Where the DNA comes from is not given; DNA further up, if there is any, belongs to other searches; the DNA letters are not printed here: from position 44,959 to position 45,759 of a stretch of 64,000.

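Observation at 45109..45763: Complete type III toxin-antitoxin (ToxIN/AbiQ-like) nested inside a Cas13 CRISPR locus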

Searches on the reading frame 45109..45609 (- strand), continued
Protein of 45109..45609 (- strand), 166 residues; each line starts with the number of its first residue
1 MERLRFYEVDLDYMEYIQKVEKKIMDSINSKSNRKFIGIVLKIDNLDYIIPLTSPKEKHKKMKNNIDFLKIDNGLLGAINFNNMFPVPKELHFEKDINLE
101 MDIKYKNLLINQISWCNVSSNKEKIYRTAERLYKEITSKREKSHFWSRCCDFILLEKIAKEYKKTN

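Call 44: find_encoding_contigs(protein=P0007, flank=8000, max_places=3)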
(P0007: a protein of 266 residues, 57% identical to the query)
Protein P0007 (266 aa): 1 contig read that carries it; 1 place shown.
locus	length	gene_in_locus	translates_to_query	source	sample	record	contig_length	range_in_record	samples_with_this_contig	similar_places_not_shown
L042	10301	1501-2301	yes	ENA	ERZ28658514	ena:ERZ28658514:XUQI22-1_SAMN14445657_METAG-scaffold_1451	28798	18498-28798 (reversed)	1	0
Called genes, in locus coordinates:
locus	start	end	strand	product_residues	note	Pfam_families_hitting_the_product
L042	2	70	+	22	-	?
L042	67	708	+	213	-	PF00239:Resolvase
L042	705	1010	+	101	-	-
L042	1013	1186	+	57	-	-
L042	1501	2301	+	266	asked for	PF13958:ToxN_toxin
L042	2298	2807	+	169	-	-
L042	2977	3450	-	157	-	PF06412:TraD (weak)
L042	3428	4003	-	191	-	PF01464:SLT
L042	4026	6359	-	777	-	PF03389:MobA_MobL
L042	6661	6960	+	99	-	PF04956:TrbC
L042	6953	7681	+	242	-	PF04335:VirB8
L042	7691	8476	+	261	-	PF03524:CagX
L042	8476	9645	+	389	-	PF03743:TrbI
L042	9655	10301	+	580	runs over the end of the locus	PF02534:T4SS-DNA_transf, PF10412:TrwB_AAD_bind, PF12696:TraG-D_C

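Call 47: find_related_loci(query=A2, collection=metagenome_contigs, flank=6000)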
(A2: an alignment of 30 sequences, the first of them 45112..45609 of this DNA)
Query A2 (166 aa) in metagenome_contigs; peptide patterns used: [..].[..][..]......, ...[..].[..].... (x = any residue, [..] = any of these).
600 stretches matched a pattern (row limit reached: there are more); 526 encode a relative of the query (tblastn E <= 1e-3); the best 80 are kept; 80 distinct loci.
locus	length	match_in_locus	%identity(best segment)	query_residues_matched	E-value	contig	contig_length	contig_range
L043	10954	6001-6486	56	3-164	3e-59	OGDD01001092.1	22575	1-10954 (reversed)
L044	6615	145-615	57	1-155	7e-57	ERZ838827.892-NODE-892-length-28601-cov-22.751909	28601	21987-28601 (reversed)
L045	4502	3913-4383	57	1-155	1e-56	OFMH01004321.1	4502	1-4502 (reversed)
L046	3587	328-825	54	3-166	3e-50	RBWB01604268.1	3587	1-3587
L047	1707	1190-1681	55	3-164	6e-47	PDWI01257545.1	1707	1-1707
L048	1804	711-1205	50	3-163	6e-46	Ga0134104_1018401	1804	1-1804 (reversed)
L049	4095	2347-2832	45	4-163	3e-44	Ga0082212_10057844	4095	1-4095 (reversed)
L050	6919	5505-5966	49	4-152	2e-44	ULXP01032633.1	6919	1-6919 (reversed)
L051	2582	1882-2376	45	3-162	2e-44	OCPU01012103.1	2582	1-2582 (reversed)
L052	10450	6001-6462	49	4-152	2e-44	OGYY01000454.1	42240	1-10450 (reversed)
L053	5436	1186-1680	45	3-162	2e-44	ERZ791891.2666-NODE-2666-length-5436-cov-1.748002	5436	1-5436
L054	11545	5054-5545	46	3-163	3e-44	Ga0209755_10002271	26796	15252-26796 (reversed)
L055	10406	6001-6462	49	4-152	2e-44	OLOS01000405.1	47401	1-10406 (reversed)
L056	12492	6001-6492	48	3-163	2e-44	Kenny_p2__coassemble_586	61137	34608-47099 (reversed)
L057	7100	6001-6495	45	3-162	2e-44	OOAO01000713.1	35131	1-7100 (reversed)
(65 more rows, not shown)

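Call 48: find_related_loci(query=A2, collection=viral_contigs, flank=6000)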
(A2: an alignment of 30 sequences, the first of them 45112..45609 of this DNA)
Query A2 (166 aa) in viral_contigs; peptide patterns used: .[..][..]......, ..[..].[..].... (x = any residue, [..] = any of these).
79 stretches matched a pattern; 12 encode a relative of the query (tblastn E <= 1e-3); 12 distinct loci.
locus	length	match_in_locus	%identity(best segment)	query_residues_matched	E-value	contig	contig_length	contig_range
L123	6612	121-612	38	4-166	3e-33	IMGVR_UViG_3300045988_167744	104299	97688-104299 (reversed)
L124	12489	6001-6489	41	3-164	2e-32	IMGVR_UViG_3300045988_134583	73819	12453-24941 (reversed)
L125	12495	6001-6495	41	2-158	8e-32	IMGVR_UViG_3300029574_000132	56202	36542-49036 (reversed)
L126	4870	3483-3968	38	3-156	3e-31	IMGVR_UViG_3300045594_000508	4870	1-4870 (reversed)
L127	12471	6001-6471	42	1-163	5e-35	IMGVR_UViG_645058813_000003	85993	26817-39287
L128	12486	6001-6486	41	2-162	1e-29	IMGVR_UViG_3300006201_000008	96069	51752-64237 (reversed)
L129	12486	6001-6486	41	2-162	1e-29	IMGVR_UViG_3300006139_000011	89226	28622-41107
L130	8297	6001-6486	41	2-162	1e-29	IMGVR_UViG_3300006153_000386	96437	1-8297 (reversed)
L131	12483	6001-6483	38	4-163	1e-29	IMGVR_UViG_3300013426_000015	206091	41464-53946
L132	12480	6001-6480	40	4-162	3e-29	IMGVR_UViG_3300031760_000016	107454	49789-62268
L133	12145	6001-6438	40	13-162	3e-24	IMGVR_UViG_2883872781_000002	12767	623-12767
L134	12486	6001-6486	33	2-163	1e-20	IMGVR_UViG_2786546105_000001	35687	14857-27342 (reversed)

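Call 66: search_dna_similar(query=window:45112-45609:-, collection=plasmids, mode=protein, max_rows=15)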
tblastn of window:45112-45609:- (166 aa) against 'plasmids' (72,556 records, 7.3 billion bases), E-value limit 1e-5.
Records with a match: 212; places in all: 214; records where one place covers at least 80% of the query: 209.
Best place of each record, by identity: <60% 212.
By first word of the organism name: Escherichia 55; Bacillus 43; Staphylococcus 39; Salmonella 12; Enterobacter 10; Enterococcus 7; Klebsiella 7; Lactococcus 6; Clostridium 4; Haemophilus 3; and 18 more.
By predicted mobility (MOB-suite, as given by PLSDB): mobilizable 109; conjugative 59; non-mobilizable 44.
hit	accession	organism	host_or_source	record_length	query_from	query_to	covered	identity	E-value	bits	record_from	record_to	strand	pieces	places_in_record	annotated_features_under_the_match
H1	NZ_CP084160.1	Fusobacterium polymorphum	Homo sapiens,Oral cavity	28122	3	166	99%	53.0%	1e-45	166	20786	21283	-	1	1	type III toxin-antitoxin system ToxN/AbiQ family toxin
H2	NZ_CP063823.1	Clostridium botulinum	Ham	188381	4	163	96%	38.9%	3e-23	102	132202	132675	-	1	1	type III toxin-antitoxin system ToxN/AbiQ family toxin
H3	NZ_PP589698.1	Lactococcus sp.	Bacterial culture,Dairy environment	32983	4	162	96%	38.4%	2e-21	97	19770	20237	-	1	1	type III toxin-antitoxin system ToxN/AbiQ family toxin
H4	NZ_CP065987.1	Lactococcus lactis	-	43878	4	162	96%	38.4%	2e-21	97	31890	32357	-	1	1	type III toxin-antitoxin system ToxN/AbiQ family toxin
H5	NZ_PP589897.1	Lactococcus sp.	Bacterial culture,Dairy environment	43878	4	162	96%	38.4%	2e-21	97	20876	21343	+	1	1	type III toxin-antitoxin system ToxN/AbiQ family toxin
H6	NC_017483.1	Lactococcus lactis subsp. lactis CV56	Homo sapiens,vagina of healthy women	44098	4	162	96%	38.4%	2e-21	97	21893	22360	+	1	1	type III toxin-antitoxin system ToxN/AbiQ family toxin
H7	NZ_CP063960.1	Clostridium botulinum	Bovine,feces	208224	4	163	96%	37.7%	2e-21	97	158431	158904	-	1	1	type III toxin-antitoxin system ToxN/AbiQ family toxin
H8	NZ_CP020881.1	Sutcliffiella horikoshii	culture,Sediment top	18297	9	162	93%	38.7%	1e-24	106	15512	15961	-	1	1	type III toxin-antitoxin system ToxN/AbiQ family toxin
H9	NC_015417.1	Clostridium botulinum BKT015925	-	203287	4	163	96%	37.1%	3e-21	96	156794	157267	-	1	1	type III toxin-antitoxin system ToxN/AbiQ family toxin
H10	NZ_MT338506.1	Pasteurella multocida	-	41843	4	162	96%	36.1%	1e-13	74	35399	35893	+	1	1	type III toxin-antitoxin system ToxN/AbiQ family toxin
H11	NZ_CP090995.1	Staphylococcus epidermidis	Homo sapiens,skin swab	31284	2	164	98%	34.9%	3e-19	91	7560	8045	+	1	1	type III toxin-antitoxin system ToxN/AbiQ family toxin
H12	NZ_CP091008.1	Staphylococcus epidermidis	Homo sapiens,skin swab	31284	2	164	98%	34.9%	3e-19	91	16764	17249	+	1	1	type III toxin-antitoxin system ToxN/AbiQ family toxin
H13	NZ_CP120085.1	Staphylococcus haemolyticus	Canis lupus familiaris,cell ...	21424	2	164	98%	34.7%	5e-12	94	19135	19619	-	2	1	type III toxin-antitoxin system ToxN/AbiQ family toxin (x2)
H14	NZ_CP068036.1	Escherichia coli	swine,intestinal tract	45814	3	165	98%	34.3%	2e-18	88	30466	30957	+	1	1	type III toxin-antitoxin system ToxN/AbiQ family toxin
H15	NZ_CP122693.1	Escherichia coli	Sus scrofa,feces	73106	3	165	98%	34.3%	2e-18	88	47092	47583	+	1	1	type III toxin-antitoxin system ToxN/AbiQ family toxin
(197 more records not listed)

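Call 67: search_dna_similar(query=window:45112-45609:-, collection=phages, mode=protein, max_rows=12)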
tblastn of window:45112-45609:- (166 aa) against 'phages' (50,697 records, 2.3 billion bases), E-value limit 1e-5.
Records with a match: 4; places in all: 4; records where one place covers at least 80% of the query: 4.
Best place of each record, by identity: <60% 4.
By first word of the organism name: Clostridioides 2; Clostridium 1; Fusobacterium 1.
By host as written in the record: - 1; Clostridium botulinum D str. 1873 1; Fusobacterium necrophorum subsp. necrophorum strain FN37 1; Clostridioides sp. ES-S-0107-01 1.
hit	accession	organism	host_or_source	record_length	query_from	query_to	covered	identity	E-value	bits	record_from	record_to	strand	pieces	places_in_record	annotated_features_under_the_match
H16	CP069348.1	Clostridioides phage pCD1602_4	water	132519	1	163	98%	46.0%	2e-34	132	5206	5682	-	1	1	record has no annotation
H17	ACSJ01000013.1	Clostridium phage D-1873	Clostridium botulinum D str. 1873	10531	4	163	96%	38.9%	8e-24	102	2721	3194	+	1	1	conserved hypothetical protein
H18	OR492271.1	Fusobacterium phage phiFN37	Fusobacterium necrophorum subsp. ...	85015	1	164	99%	35.6%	3e-20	92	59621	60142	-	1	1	type III toxin-antitoxin system ToxN/AbiQ family toxin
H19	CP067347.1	Clostridioides phage ES-S-0107-01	Clostridioides sp. ES-S-0107-01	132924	1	152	92%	34.8%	5e-14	74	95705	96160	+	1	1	record has no annotation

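Call 72: list_cluster_members(proteins=[window:45112-45609:-, window:46306-49656:-, P0001])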
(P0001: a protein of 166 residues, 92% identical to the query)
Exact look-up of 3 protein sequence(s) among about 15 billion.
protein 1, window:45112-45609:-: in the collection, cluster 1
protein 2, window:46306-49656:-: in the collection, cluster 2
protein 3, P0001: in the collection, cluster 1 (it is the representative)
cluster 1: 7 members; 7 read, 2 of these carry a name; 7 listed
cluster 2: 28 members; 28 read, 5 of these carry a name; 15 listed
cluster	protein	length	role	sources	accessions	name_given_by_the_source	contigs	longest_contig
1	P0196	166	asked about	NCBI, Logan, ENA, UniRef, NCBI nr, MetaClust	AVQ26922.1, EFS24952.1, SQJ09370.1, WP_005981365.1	type III toxin-antitoxin system ToxN/AbiQ family toxin [Fusobacterium ulcerans] | Type III toxin-antitoxin system ToxN/AbiQ family toxin n=1 Tax=Fusobacterium ulcerans ... | status=active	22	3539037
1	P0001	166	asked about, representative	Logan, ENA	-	-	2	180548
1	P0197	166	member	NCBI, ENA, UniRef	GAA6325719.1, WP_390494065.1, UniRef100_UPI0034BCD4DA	hypothetical protein F350042L8_28170 [Fusobacterium ulcerans] | type III toxin-antitoxin system ToxN/AbiQ family toxin n=1 Tax=Fusobacterium ulcerans ...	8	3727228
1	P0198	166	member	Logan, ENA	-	-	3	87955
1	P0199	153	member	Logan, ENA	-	-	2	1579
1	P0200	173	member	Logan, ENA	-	-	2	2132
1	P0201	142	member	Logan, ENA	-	-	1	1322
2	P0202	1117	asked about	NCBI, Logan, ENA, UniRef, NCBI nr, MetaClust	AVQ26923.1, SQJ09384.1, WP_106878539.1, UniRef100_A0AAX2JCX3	hypothetical protein C4N20_02085 [Fusobacterium ulcerans] | RiboL-PSP-HEPN domain-containing protein n=2 Tax=Fusobacterium ulcerans TaxID=861 ... | type VI-C CRISPR-associated RNA-guided ribonuclease Cas13c [Fusobacterium ulcerans]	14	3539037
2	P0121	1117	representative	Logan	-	-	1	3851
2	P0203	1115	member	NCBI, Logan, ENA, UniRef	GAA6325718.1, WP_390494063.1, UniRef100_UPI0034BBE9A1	hypothetical protein F350042L8_28160 [Fusobacterium ulcerans] | type VI-C CRISPR-associated RNA-guided ribonuclease Cas13c n=1 Tax=Fusobacterium ulcerans ...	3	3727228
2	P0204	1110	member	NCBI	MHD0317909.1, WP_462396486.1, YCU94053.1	type VI-C CRISPR-associated RNA-guided ribonuclease Cas13c [Fusobacterium sp. THCT1E2]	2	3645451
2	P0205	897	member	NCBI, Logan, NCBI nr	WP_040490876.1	type VI-C CRISPR-associated RNA-guided ribonuclease Cas13c [Fusobacterium ulcerans]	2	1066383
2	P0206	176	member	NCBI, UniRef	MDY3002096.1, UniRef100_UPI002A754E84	MAG: protein phosphatase 2C domain-containing protein, partial [Romboutsia timonensis] | protein phosphatase 2C domain-containing protein n=1 Tax=Romboutsia timonensis ...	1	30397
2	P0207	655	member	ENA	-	-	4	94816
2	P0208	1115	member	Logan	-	-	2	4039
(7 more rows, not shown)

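Call 78: search_protein_families(library=ncbifam, proteins=[window:45112-45609:-], max_evalue=0.001)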
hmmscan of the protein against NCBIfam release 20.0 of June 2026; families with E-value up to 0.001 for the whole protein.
window:45112-45609:- (166 aa): 0 families

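Call 82: search_protein_families(library=pfam, proteins=[L009:1-1131:+, L005:11784-12707:+, L001:3368-4588:+], max_evalue=0.001)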
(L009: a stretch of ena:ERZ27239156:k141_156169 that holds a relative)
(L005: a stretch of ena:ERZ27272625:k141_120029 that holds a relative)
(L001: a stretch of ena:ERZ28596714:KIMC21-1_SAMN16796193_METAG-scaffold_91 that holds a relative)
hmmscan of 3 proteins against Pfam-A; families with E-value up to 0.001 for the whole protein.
L009:1-1131:+ (376 aa): 5 families
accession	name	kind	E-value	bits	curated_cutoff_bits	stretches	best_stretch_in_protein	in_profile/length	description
PF05958.17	tRNA_U5-meth_tr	-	1.2e-21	77.6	23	1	13-370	1-350/357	tRNA (Uracil-5-)-methyltransferase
PF03602.21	Cons_hypoth95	-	3.2e-08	33.9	24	1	221-313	31-126/182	Conserved hypothetical protein 95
PF13847.12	Methyltransf_31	-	3e-07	30.7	27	1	231-330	4-105/145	Methyltransferase domain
PF05175.20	MTS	-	0.00014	22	23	1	224-310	25-108/170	Methyltransferase small domain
PF13649.12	Methyltransf_25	-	0.00087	20.4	27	0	234-305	1-69/97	Methyltransferase domain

L005:11784-12707:+ (307 aa): 0 families

L001:3368-4588:+ (406 aa): 1 family
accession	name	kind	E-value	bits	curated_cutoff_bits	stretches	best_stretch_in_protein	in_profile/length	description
PF03704.23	BTAD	-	2.1e-07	31.8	22.1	1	149-243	47-141/146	Bacterial transcriptional activator domain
